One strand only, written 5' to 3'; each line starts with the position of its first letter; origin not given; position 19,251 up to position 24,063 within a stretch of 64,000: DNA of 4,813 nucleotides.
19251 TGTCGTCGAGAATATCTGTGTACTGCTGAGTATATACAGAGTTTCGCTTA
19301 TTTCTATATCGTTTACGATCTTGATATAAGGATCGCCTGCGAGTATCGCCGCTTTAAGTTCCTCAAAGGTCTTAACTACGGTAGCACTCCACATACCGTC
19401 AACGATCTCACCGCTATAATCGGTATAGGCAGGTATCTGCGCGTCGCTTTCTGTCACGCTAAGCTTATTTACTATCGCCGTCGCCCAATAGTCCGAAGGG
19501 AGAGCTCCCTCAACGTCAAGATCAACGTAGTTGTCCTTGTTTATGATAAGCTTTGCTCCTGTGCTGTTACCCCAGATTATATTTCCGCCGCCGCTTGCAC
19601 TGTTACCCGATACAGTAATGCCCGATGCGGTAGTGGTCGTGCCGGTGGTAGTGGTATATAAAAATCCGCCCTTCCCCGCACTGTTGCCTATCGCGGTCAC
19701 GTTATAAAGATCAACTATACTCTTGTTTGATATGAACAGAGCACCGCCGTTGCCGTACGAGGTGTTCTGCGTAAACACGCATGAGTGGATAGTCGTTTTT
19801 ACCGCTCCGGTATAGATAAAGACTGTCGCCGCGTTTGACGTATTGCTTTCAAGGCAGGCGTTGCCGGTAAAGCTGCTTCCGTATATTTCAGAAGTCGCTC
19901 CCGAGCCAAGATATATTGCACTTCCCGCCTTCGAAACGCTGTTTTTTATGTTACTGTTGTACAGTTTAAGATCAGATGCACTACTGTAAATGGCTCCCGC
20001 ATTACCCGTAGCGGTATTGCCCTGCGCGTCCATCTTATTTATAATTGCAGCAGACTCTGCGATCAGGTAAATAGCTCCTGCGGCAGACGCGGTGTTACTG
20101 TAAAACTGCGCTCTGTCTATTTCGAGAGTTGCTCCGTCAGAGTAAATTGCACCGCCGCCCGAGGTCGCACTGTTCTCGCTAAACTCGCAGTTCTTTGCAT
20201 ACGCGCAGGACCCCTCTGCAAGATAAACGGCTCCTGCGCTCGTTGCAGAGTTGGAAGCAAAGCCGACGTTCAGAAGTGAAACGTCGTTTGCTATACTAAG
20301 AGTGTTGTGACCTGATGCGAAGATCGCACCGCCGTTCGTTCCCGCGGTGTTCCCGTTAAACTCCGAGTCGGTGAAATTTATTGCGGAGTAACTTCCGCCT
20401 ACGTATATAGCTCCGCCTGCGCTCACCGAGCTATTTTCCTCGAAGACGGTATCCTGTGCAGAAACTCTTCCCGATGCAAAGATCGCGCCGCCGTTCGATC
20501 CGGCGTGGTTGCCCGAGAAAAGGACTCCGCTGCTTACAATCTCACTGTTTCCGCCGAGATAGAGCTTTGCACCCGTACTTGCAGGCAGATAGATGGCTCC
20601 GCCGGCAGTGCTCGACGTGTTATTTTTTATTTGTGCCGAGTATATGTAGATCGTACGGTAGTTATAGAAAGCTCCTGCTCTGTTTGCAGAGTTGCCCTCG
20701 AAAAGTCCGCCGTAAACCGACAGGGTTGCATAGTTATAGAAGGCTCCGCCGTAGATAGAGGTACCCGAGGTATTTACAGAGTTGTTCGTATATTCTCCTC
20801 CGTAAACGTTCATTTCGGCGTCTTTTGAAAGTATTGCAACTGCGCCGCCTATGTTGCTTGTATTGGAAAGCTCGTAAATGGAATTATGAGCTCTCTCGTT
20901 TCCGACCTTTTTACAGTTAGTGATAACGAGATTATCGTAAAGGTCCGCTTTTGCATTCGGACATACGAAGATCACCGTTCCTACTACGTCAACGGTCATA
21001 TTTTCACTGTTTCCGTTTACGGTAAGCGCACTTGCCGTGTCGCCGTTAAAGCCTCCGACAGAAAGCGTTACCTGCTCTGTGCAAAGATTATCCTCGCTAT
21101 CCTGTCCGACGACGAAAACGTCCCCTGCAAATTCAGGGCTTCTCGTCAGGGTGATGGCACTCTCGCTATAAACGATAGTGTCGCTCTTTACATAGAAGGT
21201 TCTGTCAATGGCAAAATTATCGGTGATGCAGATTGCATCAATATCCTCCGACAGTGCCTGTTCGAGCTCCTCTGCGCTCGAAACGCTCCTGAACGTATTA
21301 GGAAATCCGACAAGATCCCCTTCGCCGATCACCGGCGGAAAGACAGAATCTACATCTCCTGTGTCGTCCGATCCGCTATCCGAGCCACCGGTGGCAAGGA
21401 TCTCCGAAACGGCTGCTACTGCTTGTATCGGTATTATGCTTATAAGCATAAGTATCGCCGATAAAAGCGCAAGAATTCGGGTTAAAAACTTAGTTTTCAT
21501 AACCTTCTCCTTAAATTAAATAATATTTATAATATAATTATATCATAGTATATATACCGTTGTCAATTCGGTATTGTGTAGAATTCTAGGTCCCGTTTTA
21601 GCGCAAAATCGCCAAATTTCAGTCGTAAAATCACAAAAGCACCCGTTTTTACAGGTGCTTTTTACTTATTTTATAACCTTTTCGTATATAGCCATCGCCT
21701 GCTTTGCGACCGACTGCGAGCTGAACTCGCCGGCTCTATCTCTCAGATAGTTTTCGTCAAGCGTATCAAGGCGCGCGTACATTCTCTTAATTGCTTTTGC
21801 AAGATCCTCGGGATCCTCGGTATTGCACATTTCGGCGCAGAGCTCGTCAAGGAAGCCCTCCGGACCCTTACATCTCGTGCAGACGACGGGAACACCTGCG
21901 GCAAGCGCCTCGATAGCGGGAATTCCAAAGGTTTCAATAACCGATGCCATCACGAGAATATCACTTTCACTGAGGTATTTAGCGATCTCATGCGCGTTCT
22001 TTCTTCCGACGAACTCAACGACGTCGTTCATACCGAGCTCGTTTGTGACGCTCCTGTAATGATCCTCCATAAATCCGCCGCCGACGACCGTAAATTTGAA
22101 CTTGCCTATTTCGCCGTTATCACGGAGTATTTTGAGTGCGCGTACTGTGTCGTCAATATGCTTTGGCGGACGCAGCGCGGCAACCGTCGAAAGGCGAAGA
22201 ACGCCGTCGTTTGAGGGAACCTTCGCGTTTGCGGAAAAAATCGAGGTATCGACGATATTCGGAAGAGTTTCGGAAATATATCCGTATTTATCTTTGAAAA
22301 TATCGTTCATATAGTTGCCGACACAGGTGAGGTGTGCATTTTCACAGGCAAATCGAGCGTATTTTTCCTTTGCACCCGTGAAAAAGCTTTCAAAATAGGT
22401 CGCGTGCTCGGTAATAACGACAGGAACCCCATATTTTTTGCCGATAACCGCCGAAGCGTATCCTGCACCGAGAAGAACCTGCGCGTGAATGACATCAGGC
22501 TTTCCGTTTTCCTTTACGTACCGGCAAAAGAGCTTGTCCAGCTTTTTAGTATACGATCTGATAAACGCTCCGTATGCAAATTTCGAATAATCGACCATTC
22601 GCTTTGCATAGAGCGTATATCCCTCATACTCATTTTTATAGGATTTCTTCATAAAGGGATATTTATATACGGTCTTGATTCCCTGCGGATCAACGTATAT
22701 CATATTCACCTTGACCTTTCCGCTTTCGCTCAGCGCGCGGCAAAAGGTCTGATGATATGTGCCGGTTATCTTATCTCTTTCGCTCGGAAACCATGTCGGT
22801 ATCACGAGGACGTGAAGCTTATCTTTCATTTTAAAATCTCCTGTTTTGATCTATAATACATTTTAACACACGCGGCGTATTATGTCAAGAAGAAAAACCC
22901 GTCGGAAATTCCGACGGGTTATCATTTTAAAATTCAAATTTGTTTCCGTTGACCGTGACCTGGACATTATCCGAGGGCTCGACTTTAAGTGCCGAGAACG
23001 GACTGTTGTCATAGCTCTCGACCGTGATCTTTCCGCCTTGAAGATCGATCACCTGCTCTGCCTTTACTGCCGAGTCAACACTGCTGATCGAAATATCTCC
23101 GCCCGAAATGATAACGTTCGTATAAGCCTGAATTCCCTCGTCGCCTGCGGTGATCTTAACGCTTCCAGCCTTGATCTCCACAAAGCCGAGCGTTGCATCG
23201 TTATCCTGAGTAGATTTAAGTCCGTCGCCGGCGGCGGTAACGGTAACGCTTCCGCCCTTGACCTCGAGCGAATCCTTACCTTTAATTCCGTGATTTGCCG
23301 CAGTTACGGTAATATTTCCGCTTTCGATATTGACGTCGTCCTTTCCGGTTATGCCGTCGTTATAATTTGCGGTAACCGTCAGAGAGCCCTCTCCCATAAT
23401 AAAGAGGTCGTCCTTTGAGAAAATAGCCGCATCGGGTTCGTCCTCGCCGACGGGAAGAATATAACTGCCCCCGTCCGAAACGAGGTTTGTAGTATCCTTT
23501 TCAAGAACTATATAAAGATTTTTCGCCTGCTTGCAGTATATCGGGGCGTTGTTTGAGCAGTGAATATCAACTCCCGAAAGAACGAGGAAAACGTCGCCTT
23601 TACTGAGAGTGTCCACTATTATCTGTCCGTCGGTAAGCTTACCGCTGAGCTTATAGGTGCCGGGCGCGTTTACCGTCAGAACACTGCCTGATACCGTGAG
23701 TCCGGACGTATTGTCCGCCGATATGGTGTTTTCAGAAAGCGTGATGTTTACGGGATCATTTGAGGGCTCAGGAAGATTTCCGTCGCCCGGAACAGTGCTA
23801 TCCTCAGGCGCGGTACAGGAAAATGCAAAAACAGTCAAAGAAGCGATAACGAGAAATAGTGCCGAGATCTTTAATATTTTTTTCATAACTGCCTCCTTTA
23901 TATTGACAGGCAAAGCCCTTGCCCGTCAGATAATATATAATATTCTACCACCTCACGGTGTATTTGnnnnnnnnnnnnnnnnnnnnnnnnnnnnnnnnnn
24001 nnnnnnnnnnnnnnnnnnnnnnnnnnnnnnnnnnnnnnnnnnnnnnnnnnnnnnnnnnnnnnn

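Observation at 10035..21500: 3821-aa secreted mosaic protein combining adhesin-like beta-helices with two different lipid/ester hydrolase domains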

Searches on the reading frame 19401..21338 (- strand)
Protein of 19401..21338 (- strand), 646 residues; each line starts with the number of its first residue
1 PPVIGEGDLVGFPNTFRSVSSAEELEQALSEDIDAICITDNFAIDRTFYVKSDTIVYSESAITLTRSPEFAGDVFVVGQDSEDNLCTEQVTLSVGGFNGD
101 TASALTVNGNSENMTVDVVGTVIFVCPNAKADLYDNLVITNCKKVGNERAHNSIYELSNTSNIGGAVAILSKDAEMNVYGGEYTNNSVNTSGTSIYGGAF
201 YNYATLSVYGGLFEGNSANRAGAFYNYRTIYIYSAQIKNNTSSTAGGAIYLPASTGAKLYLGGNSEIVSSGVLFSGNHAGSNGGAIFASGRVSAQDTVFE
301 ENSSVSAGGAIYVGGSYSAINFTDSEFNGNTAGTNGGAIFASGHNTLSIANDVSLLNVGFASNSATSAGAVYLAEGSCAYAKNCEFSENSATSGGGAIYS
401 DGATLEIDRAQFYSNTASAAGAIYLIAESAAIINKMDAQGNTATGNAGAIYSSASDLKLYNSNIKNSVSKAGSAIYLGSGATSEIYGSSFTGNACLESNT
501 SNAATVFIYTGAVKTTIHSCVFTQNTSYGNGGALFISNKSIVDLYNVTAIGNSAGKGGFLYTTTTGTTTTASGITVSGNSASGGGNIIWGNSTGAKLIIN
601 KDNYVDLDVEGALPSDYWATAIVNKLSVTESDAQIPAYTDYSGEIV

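Call 67: find_homologous_proteins(query=window:19401-21338:-, max_evalue=1e-20)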
Query window:19401-21338:- (646 aa): 154 proteins with E <= 1e-20 among 8000 candidates; the best 120 are listed.
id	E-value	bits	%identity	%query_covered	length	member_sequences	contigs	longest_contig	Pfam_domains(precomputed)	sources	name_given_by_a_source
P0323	1.0e-234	799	58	100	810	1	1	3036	PF02415.24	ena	-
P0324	8.5e-196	670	41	97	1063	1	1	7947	PF02415.24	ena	-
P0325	5.4e-173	595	43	98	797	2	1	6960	PF02415.24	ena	-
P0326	5.3e-148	513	55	72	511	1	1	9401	PF02415.24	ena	-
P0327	2.5e-146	507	47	92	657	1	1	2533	PF02415.24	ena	-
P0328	1.5e-127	445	64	51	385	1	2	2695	PF02415.24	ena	-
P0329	8.2e-125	436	40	94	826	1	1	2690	PF02415.24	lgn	-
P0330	7.2e-123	430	36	85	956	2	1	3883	PF02415.24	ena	-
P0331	1.1e-119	419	56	58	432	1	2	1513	PF02415.24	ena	-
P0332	9.3e-105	370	42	80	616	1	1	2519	PF02415.24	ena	-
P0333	1.4e-99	353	40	81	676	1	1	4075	PF02415.24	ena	-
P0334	2.8e-96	342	42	78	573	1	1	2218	PF02415.24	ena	-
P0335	2.5e-83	299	50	49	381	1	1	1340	PF02415.24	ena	-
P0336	1.5e-70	257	32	87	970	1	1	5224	PF02415.24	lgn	-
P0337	3.0e-67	246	31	80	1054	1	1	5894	PF02415.24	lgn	-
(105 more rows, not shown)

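Call 73: predict_structure(alignment_id=A3)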
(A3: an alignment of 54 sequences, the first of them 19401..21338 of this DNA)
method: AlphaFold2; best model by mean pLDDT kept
length: 646 residues; sequences in the alignment: 54
mean_pLDDT: 94.5   pTM: 0.93
mean pLDDT of the five models: 94.5, 94.4, 94.2, 94.1, 93.9
residues with pLDDT >= 90: 590; 70-90: 30; 50-70: 15; < 50: 11
segments of 3 or more residues with pLDDT < 50: 1-9
pLDDT, mean of each block of 10 residues (from residue 1): 37 86 98 96 98 95 98 98 95 77 88 98 98 96 96 95 98 97 98 97 98 98 98 98 98 94 85 98 97 97 99 87 98 98 64 93 99 94 99 98 97 98 98 99 97 98 98 97 98 94 96 96 96 97 99 98 97 98 95 96 96 92 95 95 94
secondary structure, 60 per line:
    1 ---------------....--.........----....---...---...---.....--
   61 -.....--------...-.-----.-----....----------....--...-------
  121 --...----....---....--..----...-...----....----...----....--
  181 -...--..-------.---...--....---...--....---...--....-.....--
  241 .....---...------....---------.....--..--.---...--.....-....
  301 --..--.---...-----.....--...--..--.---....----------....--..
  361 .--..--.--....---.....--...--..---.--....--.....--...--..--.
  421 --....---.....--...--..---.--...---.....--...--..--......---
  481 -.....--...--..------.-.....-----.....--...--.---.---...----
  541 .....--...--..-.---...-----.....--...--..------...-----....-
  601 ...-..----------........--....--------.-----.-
elements in order: E16-19 H22-30 E35-38 E42-44 E48-50 E54-58 E62-66 E75-77 E91-94 E105-108 E123-125 E130-133 E137-140 E168-170 E175-178 E182-184 E200-202 E205-208 E212-214 E217-220 E224-226 E229-232 E234-238 E241-245 E249-251 E258-261 E271-275 E286-288 E291-295 E297-300 E311-313 E319-323 E326-328 E339-342 E353-356 E359-361 E371-374 E378-382 E385-387 E398-401 E404-408 E411-413 E423-426 E430-434 E437-439 E450-452 E456-460 E463-465 E472-477 E482-486 E489-491 E504-508 E514-518 E521-523 E534-536 E541-545 E548-550 E560-562 E568-572 E575-577 E588-590 E596-599 H617-621 E622-624 E627-630
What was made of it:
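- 19401..21320 (-): Beta-helix module 1 (aa 61-700). An N-terminal 'cap' region runs straight into the Pmp-type GGAI(Y/F)...N rungs. AlphaFold model pLDDT 94.5, about 22 three-stranded coils (call 73).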

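Call 75: fold_search(model_id=the predicted structure, library=pdb)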
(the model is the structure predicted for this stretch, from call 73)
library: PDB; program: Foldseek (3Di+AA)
matches with E <= 10: 428; with E <= 0.001: 4
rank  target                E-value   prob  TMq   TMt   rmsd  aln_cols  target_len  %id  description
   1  4oj6_C                2.0e-04  1.00  0.30  0.27  13.6       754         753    9  Crystal Structure of a Putative Tailspike Protein (TSP1, orf210) from Escherichia coli O157:H7 Bacteriohage CBA120; Se (released 2014-03-26)
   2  7dmk_B                7.2e-04  0.96  0.22  0.20  23.4       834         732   10  PL6 alginate lyase BcAlyPL6 (released 2021-10-06)
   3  7dmk_A                7.2e-04  0.87  0.20  0.18  23.4       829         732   10  PL6 alginate lyase BcAlyPL6 (released 2021-10-06)
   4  8bwk_B                8.3e-04  0.69  0.17  0.16  23.8       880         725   10  Metagenomic derived PL6 alginate lyase (released 2023-12-20)
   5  4ojp_C                2.1e-03  0.93  0.25  0.23  14.1       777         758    9  Crystal Structure of Putative Tailspike Protein (TSP1, orf210) from Escherichia coli O157:H7 Bacteriohage CBA120 in Co (released 2014-03-26)
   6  7w1c_A                2.2e-03  0.96  0.23  0.23  14.1       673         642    9  Crystal structure of Klebsiella pneumoniae K1 capsule-specific polysaccharide lyase in a P1 crystal form (released 2022-05-18)
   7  7o7t                  2.3e-03  0.82  0.22  0.20  22.7       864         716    8  Structure of the PL6 family alginate lyase Patl3640 from Pseudoalteromonas atlantica T6c in complex with 4-deoxy-L-eryth (released 2021-07-28)
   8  4oj5_B                2.8e-03  0.95  0.28  0.25  13.8       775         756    9  Crystal Structure of a Putative Tailspike Protein (TSP1, orf210) from Escherichia coli O157:H7 Bacteriohage CBA120 (released 2014-03-26)
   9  4oj5_C                3.0e-03  0.87  0.25  0.22  14.2       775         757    9  Crystal Structure of a Putative Tailspike Protein (TSP1, orf210) from Escherichia coli O157:H7 Bacteriohage CBA120 (released 2014-03-26)
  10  4ojl_C                3.3e-03  0.96  0.28  0.25  13.5       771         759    9  Crystal Structure of Putative Tailspike Protein (TSP1, orf210) from Escherichia coli O157:H7 Bacteriohage CBA120 in Co (released 2014-03-26)
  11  8egr_A                3.6e-03  1.00  0.39  0.41  11.8       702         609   10  Upper tail structure of Staphylococcus phage Andhra (released 2022-12-14)
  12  6nw9_B                3.6e-03  0.63  0.14  0.15  18.4       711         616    8  CRYSTAL STRUCTURE OF A TAILSPIKE PROTEIN 3 (TSP3, ORF212) FROM ESCHERICHIA COLI O157:H7 BACTERIOPHAGE CBA120 (released 2019-06-05)
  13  7dmk_D                3.8e-03  0.60  0.18  0.17  23.6       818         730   11  PL6 alginate lyase BcAlyPL6 (released 2021-10-06)
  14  8bwk_C                4.1e-03  0.30  0.14  0.13  25.4       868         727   10  Metagenomic derived PL6 alginate lyase (released 2023-12-20)
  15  5gkq_A                4.3e-03  0.63  0.20  0.18  24.3       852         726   11  Structure of PL6 family alginate lyase AlyGC mutant-R241A (released 2017-02-08)
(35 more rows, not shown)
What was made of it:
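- Closest known: Phage tailspikes and depolymerases, phi29 gp12, PL6 and GH28 beta-helix enzymes. Same: Right-handed parallel beta-helix of similar length (call 75).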

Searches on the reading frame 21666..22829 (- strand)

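Call 16: search_protein_families(library=pfam, proteins=[window:21666-22829:-], max_evalue=0.001)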
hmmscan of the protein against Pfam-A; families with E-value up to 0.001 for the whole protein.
window:21666-22829:- (387 aa): 6 families
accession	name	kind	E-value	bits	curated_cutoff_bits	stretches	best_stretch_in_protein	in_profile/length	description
PF00534.26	Glycos_transf_1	-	2.4e-26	92.7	26.4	1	205-351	10-156/172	Glycosyl transferases group 1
PF13692.12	Glyco_trans_1_4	-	5e-25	88.8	27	1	213-352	4-141/142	Glycosyl transferases group 1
PF13439.12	Glyco_transf_4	-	9.6e-12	45.7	28.5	1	79-196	46-169/170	Glycosyltransferase Family 4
PF20706.3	GT4-conflict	-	3.2e-11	43.3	26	1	161-331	143-324/385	Family 4 Glycosyltransferase in conflict systems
PF13579.12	Glyco_trans_4_4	-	1.2e-06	29.4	29.7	1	101-166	63-124/158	Glycosyl transferase 4-like domain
PF13524.12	Glyco_trans_1_2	-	4.6e-05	23.8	25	1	242-351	13-112/144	Glycosyl transferase-like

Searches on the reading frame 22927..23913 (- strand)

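Call 16: search_protein_families(library=pfam, proteins=[window:22927-23913:-], max_evalue=0.001)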
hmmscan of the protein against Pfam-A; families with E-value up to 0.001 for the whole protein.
window:22927-23913:- (328 aa): 1 family
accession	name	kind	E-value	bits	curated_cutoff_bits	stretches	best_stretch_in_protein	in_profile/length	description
PF14262.12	Cthe_2159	-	3.9e-75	253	25.8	1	75-304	1-240/262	Carbohydrate-binding domain-containing protein Cthe_2159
